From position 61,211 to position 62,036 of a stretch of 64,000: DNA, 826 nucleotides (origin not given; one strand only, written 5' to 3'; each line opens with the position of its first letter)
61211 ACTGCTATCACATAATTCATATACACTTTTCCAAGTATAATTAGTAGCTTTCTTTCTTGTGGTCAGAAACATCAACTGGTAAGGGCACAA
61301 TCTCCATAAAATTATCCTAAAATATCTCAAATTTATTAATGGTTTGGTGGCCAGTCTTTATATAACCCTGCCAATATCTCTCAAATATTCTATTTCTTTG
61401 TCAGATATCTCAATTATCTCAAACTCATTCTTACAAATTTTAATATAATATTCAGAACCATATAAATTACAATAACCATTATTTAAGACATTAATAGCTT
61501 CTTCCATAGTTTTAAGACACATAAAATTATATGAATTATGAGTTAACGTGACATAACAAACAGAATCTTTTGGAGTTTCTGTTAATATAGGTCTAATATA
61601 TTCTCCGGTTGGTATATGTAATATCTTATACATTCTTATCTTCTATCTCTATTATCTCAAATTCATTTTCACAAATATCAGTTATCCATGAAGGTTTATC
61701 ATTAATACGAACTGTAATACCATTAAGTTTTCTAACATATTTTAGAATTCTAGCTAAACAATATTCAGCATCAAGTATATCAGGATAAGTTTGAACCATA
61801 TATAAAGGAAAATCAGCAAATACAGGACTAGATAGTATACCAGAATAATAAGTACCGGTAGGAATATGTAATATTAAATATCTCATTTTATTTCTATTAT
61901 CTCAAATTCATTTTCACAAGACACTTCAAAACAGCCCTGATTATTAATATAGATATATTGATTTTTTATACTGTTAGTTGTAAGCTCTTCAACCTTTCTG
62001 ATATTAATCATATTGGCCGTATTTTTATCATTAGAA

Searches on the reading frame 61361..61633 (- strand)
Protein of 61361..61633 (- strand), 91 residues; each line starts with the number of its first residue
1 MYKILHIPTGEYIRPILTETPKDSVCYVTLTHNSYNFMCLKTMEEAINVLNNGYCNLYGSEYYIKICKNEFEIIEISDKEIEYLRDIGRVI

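Call 14: find_homologous_proteins(query=A1, max_evalue=0.001)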
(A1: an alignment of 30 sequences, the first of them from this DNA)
Query A1 (30 sequences) (91 aa, profile of the alignment): 12 proteins with E <= 0.001 among 199 candidates.
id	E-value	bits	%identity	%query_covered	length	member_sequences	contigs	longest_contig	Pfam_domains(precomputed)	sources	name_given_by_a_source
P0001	4.3e-12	64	99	100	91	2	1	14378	-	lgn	-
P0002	1.9e-11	62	85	14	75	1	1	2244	-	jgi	jgi:hypothetical protein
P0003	1.5e-10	59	43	15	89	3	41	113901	-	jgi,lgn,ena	jgi:hypothetical protein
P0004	2.5e-10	59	33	85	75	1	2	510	-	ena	-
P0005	7.3e-9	54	77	14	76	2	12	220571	-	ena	-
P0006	3.8e-7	48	34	36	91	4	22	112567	-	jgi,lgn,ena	jgi:hypothetical protein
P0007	3.5e-6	45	55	12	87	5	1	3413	-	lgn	-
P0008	4.5e-6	45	38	23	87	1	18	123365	-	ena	-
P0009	1.8e-5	43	43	15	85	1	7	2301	-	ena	-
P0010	4.3e-4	39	43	15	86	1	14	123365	-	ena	-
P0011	6.4e-4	38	50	15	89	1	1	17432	-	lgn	-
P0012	9.0e-4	38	50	22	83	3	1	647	-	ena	-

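Call 16: find_encoding_contigs(protein=P0005, flank=10000, max_places=3)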
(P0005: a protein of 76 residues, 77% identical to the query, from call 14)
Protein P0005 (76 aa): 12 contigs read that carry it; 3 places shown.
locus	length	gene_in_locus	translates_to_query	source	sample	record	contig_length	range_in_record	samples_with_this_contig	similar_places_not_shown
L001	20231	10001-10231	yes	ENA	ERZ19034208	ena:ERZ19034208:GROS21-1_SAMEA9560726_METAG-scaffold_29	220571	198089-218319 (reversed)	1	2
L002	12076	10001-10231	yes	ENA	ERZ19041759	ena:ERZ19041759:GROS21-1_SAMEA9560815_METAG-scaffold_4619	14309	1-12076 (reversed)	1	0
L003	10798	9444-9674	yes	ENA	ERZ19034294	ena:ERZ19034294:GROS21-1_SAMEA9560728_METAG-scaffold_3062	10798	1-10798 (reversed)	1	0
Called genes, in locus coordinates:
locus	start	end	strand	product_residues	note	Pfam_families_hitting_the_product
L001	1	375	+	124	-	PF03330:DPBB_1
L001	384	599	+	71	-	-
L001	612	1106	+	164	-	PF00383:dCMP_cyt_deam_1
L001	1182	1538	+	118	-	-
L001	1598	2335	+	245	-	PF26128:Gad2 (weak)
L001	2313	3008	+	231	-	-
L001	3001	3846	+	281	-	-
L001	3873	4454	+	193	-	-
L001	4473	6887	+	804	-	-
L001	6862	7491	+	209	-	-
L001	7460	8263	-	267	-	PF13391:HNH_2 (weak)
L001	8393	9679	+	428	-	PF07728:AAA_5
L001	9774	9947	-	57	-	-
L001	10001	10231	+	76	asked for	-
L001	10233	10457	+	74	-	-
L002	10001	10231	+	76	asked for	-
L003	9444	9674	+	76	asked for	-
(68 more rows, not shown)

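Call 46: find_encoding_contigs(protein=P0010, flank=10000, max_places=2)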
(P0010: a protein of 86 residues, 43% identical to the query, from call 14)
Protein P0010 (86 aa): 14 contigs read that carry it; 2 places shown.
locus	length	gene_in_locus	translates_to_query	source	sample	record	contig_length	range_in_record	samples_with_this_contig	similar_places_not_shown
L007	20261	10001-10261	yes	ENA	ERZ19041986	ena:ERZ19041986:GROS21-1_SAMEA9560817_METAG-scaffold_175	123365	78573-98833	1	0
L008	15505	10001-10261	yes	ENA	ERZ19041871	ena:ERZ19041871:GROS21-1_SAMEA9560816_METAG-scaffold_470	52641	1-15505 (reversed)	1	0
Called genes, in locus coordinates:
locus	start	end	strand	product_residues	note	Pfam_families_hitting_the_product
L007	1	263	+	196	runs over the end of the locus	-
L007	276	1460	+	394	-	PF00691:OmpA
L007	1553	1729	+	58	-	-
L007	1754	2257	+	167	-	PF05198:IF3_N, PF00707:IF3_C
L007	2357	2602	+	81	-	-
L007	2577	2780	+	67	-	-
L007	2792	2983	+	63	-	-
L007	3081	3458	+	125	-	-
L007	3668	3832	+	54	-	-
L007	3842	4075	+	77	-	-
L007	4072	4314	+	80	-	-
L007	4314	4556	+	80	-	-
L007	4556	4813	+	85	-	-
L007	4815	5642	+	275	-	-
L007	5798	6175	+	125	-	-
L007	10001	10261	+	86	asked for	-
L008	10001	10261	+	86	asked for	-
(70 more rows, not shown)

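Call 47: find_encoding_contigs(protein=P0003, flank=10000, max_places=3)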
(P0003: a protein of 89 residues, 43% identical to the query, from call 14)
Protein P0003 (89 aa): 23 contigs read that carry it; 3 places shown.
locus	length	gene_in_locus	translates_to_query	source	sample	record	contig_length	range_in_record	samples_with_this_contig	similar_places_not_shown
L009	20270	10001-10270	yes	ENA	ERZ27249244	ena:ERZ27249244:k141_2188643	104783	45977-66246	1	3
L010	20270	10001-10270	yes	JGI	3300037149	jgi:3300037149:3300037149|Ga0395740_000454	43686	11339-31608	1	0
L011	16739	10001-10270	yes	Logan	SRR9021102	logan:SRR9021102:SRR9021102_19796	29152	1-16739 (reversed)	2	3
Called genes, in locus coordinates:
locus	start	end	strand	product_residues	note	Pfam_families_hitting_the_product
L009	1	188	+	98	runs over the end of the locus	-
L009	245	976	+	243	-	-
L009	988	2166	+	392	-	PF00691:OmpA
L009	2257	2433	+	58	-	-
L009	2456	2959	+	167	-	PF05198:IF3_N, PF00707:IF3_C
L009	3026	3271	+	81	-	-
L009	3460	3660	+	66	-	-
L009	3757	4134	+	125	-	-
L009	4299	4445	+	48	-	-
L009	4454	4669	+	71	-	-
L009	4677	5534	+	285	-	PF01145:Band_7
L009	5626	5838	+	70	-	-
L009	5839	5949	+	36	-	-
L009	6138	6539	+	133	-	-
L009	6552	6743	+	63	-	-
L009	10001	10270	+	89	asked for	-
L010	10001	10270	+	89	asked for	-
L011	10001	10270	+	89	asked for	-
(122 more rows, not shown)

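Call 73: find_related_loci(query=A4, collection=genome_contigs, flank=5000)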
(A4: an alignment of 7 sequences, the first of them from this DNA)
Query A4 (91 aa) in genome_contigs; peptide patterns used: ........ (x = any residue, [..] = any of these).
6 stretches matched a pattern, but none encodes a relative of the query by tblastn (E <= 1e-3).

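Call 74: find_related_loci(query=A4, collection=viral_contigs, flank=10000)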
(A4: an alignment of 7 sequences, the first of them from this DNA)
Query A4 (91 aa) in viral_contigs; peptide patterns used: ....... (x = any residue, [..] = any of these).
33 stretches matched a pattern; 1 encode a relative of the query (tblastn E <= 1e-3); 1 distinct loci.
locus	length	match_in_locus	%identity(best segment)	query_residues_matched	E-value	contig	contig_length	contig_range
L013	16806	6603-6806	32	1-78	3e-6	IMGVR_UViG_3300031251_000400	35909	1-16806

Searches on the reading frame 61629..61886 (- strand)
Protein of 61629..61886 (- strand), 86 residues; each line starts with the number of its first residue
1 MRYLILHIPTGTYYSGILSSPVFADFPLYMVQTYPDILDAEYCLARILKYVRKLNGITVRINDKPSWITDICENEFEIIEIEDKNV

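Call 7: search_protein_families(library=pfam, max_evalue=1, proteins=[window:61629-61886:-])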
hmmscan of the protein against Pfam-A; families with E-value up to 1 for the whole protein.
seq(86 aa): 0 families

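Call 8: search_protein_families(library=phrogs, max_evalue=1, proteins=[window:61629-61886:-])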
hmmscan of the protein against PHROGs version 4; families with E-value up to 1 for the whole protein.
seq(86 aa): 1 family
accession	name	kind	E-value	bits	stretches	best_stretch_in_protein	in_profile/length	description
phrog_30600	-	unknown function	0.27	12.8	1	36-69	3-35/100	-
